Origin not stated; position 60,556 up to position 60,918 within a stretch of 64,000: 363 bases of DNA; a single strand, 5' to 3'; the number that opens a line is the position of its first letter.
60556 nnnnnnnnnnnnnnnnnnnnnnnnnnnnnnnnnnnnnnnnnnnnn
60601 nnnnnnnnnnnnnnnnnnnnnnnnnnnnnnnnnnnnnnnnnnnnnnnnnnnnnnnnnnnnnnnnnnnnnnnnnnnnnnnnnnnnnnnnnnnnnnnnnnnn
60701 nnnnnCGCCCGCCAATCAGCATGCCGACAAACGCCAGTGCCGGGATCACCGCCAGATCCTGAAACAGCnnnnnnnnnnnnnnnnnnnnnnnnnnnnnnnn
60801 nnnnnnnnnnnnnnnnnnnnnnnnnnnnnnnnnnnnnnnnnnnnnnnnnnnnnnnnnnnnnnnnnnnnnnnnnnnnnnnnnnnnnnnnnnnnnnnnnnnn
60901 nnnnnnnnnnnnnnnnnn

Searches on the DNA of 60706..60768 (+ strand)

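Call 35: search_dna_similar(query=window:60706-60768:+, collection=ecoli_genomes, mode=near, max_rows=12, rows=best)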
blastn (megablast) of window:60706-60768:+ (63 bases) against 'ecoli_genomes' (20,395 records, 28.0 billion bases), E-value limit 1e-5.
Records with a match: 3637; places in all: 3637; records where one place covers at least 80% of the query: 3006.
Genomes with a match: 3637 of 5426; with a place that covers at least 80% of the query: 3006. Places per genome that has any: lowest 1, median 1, highest 1. On chromosomes: 3636 places; on plasmids: 1.
Best place of each record, by identity: >=99% 2307; 95-99% 1316; 90-95% 12; 80-90% 2.
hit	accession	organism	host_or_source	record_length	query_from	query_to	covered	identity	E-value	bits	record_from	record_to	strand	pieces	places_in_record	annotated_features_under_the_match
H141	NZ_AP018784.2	Escherichia coli strain SK1144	-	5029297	1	63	100%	100.0%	9e-11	133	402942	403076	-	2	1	kefB: glutathione-regulated potassium-efflux system protein KefB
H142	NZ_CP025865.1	Escherichia coli strain 504211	Homo sapiens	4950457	1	63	100%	100.0%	9e-11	133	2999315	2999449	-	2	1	kefB: glutathione-regulated potassium-efflux system protein KefB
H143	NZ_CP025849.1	Escherichia coli strain 600468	Homo sapiens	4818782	1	63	100%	100.0%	9e-11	133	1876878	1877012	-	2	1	kefB: glutathione-regulated potassium-efflux system protein KefB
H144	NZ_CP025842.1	Escherichia coli strain 720632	Homo sapiens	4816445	1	63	100%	100.0%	9e-11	133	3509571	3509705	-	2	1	kefB: glutathione-regulated potassium-efflux system protein KefB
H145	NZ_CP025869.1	Escherichia coli strain 503829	Homo sapiens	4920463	1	63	100%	100.0%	9e-11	133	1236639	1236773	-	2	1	kefB: glutathione-regulated potassium-efflux system protein KefB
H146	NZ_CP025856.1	Escherichia coli strain 504838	Homo sapiens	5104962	1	63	100%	100.0%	9e-11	133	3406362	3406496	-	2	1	kefB: glutathione-regulated potassium-efflux system protein KefB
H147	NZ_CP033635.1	Escherichia coli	chicken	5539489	1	63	100%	100.0%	9e-11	133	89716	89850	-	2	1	kefB: glutathione-regulated potassium-efflux system protein KefB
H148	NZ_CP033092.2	Escherichia coli DSM 30083 = JCM 1649 = ATCC 11775 strain ...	-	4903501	1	63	100%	100.0%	9e-11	133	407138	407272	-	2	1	kefB: glutathione-regulated potassium-efflux system protein KefB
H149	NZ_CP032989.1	Escherichia coli strain W2-5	Jin River water W2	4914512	1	63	100%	100.0%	9e-11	133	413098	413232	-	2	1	kefB: glutathione-regulated potassium-efflux system protein KefB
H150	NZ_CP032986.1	Escherichia coli strain BE2-5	egret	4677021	1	63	100%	100.0%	9e-11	133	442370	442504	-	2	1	kefB: glutathione-regulated potassium-efflux system protein KefB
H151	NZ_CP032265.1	Escherichia coli strain AR_0089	missing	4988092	1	63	100%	100.0%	9e-11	133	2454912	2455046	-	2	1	kefB: glutathione-regulated potassium-efflux system protein KefB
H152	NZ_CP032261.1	Escherichia coli strain AR_0067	missing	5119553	1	63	100%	100.0%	9e-11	133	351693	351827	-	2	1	kefB: glutathione-regulated potassium-efflux system protein KefB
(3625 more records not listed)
